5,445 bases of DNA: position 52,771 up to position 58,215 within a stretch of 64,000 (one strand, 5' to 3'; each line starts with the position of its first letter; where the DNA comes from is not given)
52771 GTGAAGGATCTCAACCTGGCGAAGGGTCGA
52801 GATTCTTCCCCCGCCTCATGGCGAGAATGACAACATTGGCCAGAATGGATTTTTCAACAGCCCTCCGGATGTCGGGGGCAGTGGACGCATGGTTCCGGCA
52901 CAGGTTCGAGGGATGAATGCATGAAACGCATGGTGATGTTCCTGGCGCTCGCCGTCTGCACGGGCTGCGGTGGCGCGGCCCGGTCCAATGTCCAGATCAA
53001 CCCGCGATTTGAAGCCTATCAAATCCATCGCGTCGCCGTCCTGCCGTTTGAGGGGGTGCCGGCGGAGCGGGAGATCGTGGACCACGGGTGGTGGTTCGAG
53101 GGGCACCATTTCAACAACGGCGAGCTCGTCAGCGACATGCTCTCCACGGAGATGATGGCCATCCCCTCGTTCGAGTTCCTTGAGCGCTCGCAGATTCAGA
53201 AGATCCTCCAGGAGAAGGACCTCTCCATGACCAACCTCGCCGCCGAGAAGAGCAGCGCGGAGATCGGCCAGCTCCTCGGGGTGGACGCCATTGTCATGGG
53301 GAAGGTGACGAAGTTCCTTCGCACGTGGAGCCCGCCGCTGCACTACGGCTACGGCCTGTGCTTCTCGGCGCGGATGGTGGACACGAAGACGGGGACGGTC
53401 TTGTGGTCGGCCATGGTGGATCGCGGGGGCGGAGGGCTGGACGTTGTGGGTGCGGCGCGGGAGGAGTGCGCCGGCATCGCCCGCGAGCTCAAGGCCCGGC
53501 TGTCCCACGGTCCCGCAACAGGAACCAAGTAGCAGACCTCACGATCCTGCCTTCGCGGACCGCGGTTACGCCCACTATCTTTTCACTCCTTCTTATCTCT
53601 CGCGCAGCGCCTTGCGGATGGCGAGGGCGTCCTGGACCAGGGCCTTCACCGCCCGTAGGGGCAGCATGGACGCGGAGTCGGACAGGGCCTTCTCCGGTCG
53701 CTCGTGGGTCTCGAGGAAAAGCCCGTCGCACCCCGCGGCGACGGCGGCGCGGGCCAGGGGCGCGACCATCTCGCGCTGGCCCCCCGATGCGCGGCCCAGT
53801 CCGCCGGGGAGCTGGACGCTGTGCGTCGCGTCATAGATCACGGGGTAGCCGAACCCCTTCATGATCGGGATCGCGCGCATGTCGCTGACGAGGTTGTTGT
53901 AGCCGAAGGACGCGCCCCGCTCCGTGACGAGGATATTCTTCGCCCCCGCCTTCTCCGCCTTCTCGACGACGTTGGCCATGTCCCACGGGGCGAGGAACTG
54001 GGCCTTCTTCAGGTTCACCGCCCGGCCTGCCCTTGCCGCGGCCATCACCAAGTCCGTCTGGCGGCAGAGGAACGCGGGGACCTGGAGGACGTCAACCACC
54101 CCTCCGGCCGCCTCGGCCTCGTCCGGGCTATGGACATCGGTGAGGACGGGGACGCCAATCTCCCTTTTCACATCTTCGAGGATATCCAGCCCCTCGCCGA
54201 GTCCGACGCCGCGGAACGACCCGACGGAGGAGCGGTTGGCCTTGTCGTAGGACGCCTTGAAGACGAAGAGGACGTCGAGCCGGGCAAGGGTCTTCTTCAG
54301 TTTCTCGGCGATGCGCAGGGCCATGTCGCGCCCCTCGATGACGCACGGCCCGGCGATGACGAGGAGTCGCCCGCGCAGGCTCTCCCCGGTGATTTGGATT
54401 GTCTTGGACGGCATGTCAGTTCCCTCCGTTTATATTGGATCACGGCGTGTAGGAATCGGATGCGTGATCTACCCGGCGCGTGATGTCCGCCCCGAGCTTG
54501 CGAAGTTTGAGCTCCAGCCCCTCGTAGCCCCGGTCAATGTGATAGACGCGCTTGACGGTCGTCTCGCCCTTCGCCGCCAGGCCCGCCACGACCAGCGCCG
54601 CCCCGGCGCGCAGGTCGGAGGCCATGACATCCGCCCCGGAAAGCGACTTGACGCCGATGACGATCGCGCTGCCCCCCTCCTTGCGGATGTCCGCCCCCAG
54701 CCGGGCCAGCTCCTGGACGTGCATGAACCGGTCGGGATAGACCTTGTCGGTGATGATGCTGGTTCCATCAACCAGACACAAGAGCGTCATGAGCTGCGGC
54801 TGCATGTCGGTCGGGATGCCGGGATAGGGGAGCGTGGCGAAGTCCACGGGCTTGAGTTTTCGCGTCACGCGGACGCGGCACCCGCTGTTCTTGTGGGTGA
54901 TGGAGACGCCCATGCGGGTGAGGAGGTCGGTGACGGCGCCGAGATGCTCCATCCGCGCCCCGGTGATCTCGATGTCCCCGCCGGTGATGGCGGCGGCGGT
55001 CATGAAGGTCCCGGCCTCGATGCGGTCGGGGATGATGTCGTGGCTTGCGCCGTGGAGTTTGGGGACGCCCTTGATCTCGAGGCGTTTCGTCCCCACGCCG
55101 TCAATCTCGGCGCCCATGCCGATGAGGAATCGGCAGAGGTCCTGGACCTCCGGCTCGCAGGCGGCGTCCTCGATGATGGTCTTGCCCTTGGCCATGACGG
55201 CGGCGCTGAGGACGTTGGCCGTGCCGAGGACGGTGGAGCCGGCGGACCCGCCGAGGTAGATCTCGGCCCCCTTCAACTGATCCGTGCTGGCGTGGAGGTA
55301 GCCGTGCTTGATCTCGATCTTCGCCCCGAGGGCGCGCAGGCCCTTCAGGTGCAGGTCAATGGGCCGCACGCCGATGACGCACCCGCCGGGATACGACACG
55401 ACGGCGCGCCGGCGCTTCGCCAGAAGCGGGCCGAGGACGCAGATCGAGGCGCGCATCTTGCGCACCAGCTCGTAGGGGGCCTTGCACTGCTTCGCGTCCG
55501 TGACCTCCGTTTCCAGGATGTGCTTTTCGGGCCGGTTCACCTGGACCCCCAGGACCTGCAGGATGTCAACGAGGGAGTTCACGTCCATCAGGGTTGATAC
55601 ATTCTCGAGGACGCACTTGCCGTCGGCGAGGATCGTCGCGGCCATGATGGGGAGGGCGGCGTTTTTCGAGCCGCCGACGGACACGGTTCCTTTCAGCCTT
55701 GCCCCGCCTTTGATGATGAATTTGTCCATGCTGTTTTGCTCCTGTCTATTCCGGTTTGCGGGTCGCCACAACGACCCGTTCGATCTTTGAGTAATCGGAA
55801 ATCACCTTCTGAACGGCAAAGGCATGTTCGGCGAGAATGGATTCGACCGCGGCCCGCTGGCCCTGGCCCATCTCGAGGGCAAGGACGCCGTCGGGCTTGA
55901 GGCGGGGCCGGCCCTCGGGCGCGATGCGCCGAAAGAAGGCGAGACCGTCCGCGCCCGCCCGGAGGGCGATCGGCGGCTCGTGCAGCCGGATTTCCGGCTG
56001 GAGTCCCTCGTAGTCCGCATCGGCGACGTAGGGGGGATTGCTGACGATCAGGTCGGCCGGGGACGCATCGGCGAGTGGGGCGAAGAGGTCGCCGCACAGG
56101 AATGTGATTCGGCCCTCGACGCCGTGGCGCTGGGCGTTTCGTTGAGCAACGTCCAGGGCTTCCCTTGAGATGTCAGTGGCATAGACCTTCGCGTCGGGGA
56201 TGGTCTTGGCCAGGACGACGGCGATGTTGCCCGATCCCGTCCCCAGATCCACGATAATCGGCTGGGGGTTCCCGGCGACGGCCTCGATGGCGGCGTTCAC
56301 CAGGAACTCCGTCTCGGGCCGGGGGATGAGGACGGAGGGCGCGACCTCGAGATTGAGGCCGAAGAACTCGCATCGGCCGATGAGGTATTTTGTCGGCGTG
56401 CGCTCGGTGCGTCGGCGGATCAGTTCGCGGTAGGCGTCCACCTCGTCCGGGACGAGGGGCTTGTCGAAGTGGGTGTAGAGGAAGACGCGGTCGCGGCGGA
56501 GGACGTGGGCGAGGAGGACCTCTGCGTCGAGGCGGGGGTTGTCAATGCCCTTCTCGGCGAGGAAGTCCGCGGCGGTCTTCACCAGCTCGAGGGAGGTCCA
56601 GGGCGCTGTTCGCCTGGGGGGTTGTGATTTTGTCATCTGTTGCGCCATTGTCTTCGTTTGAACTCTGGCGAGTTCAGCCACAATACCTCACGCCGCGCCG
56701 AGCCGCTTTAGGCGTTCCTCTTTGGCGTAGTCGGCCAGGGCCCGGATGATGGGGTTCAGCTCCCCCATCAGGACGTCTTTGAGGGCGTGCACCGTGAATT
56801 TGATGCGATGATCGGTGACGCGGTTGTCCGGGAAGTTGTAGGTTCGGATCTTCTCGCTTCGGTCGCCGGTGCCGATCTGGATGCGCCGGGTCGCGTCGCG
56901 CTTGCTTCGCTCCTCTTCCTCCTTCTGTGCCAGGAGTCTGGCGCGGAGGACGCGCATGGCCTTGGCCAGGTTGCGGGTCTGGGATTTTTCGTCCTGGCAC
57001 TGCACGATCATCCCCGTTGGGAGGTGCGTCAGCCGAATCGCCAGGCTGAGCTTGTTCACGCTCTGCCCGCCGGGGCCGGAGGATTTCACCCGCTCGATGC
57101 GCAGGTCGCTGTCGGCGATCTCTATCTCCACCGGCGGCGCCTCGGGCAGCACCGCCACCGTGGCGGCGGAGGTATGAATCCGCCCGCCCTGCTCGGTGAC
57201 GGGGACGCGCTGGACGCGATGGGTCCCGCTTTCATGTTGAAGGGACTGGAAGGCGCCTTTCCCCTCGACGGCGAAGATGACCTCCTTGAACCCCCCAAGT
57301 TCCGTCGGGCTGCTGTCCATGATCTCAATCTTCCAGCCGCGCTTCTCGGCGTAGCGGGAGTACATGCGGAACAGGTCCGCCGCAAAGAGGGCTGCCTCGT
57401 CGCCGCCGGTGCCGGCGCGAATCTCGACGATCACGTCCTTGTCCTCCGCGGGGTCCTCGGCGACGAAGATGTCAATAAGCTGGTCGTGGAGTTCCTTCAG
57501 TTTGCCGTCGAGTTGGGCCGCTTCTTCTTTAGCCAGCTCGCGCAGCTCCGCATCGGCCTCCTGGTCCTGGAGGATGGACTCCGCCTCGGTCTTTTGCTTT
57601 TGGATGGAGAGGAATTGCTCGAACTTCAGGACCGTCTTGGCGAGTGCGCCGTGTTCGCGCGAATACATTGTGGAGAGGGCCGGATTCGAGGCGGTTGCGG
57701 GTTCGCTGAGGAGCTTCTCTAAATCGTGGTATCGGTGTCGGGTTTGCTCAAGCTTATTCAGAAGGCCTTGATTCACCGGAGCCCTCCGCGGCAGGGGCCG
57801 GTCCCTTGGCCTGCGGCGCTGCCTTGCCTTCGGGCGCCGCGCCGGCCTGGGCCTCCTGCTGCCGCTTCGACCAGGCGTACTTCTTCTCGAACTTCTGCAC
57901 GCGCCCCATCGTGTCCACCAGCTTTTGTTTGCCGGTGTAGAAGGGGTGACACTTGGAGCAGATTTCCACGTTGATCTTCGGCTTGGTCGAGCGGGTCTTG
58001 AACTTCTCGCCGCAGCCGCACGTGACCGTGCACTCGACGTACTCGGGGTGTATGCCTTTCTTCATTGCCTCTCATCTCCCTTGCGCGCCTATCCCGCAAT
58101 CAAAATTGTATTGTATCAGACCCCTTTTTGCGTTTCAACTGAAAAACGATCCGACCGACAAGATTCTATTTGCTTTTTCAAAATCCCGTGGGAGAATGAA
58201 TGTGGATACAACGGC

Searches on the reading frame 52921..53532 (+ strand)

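Call 32: search_protein_families(library=pfam, proteins=[window:52921-53532:+])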
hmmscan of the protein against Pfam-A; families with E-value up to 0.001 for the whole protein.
window:52921-53532:+ (203 aa): 1 family
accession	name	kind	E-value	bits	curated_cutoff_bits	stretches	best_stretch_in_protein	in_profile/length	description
PF03783.19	CsgG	-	1.3e-13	51.2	20.8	1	65-132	35-101/210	Curli production assembly/transport component CsgG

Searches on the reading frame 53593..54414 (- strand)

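Call 54: search_protein_families(library=pfam, proteins=[window:53593-54414:-], max_evalue=0.00001)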
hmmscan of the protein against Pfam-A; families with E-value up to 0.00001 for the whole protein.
window:53593-54414:- (273 aa): 1 family
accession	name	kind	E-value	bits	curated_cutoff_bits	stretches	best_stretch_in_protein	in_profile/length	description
PF00793.26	DAHP_synth_1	-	4.1e-70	236.2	25.5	1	16-256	17-254/270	DAHP synthetase I family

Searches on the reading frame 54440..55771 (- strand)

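Call 54: search_protein_families(library=pfam, proteins=[window:54440-55771:-], max_evalue=0.00001)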
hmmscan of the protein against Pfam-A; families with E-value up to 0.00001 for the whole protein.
window:54440-55771:- (443 aa): 1 family
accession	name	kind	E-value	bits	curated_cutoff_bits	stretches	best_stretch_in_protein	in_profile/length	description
PF00275.25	EPSP_synthase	-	1.6e-102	343.8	22.8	1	21-422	2-416/417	EPSP synthase (3-phosphoshikimate 1-carboxyvinyltransferase)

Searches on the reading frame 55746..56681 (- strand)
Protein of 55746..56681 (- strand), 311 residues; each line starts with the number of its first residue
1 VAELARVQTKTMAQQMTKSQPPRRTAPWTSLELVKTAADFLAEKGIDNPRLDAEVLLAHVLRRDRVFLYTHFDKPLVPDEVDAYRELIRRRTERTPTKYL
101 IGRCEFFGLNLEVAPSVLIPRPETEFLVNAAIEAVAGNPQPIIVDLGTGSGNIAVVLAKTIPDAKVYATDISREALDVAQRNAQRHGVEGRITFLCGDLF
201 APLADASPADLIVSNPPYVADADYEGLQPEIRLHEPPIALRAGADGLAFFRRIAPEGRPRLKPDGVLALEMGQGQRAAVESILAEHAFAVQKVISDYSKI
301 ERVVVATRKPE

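Call 54: search_protein_families(library=pfam, proteins=[window:55746-56681:-], max_evalue=0.00001)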
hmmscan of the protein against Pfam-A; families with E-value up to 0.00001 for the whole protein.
window:55746-56681:- (311 aa): 11 families
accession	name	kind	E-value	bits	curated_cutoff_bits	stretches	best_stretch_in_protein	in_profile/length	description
PF17827.6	PrmC_N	-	1.5e-21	77.2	23.4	1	32-102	1-71/71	PrmC N-terminal domain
PF05175.20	MTS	-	2.7e-16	60.1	23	1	140-223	32-113/170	Methyltransferase small domain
PF13847.12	Methyltransf_31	-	1.2e-13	51.4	27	1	143-216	7-82/145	Methyltransferase domain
PF13649.12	Methyltransf_25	-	3.7e-13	50.4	27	1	143-227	1-85/97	Methyltransferase domain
PF08241.18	Methyltransf_11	-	2.6e-09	38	21.2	1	144-215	1-67/95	Methyltransferase domain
PF06325.19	PrmA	-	6.9e-09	36.1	22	1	131-215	154-233/296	Ribosomal protein L11 methyltransferase (PrmA)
PF01170.24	UPF0020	-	1.2e-08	35.3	22.3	1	159-219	72-132/197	RMKL-like, methyltransferase domain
PF09445.16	Methyltransf_15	-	1.4e-07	31.7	22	1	142-217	3-80/165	RNA cap guanine-N2 methyltransferase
PF08242.18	Methyltransf_12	-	1.8e-07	32.2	30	1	144-215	1-72/98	Methyltransferase domain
PF12847.13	Methyltransf_18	-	1e-06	29.2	27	1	139-213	14-87/151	Methyltransferase domain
PF00891.24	Methyltransf_2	-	9.6e-06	25.5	22.3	0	127-206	50-130/210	O-methyltransferase domain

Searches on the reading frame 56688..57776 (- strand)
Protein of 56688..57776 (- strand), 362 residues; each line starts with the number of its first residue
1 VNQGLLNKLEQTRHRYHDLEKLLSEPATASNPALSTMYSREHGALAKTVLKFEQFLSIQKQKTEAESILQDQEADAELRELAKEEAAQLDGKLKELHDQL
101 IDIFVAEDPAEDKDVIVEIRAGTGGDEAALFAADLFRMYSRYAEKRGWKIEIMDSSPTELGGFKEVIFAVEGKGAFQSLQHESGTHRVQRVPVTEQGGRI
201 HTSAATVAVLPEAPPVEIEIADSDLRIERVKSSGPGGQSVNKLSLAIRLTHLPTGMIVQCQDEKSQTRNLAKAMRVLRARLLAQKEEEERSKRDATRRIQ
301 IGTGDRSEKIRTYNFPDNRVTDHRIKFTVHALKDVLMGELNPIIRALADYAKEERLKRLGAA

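Call 54: search_protein_families(library=pfam, proteins=[window:56688-57776:-], max_evalue=0.00001)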
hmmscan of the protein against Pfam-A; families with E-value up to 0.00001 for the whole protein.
window:56688-57776:- (362 aa): 2 families
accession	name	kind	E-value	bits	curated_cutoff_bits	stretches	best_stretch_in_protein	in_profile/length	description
PF03462.23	PCRF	-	7.1e-67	225.4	24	1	13-207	2-194/194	PCRF domain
PF00472.26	RF-1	-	2.2e-38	131.2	35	1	216-324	3-116/116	RF-1 domain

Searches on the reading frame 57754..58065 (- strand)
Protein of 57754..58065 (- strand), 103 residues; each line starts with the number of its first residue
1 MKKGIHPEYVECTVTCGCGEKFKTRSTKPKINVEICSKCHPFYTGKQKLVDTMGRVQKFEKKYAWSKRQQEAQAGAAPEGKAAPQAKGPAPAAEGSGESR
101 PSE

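Call 54: search_protein_families(library=pfam, proteins=[window:57754-58065:-], max_evalue=0.00001)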
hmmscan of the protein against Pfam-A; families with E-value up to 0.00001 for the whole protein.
window:57754-58065:- (103 aa): 1 family
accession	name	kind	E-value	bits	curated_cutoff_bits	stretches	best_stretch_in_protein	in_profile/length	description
PF01197.23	Ribosomal_L31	-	2.9e-34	117.5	27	1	1-64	1-65/65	Ribosomal protein L31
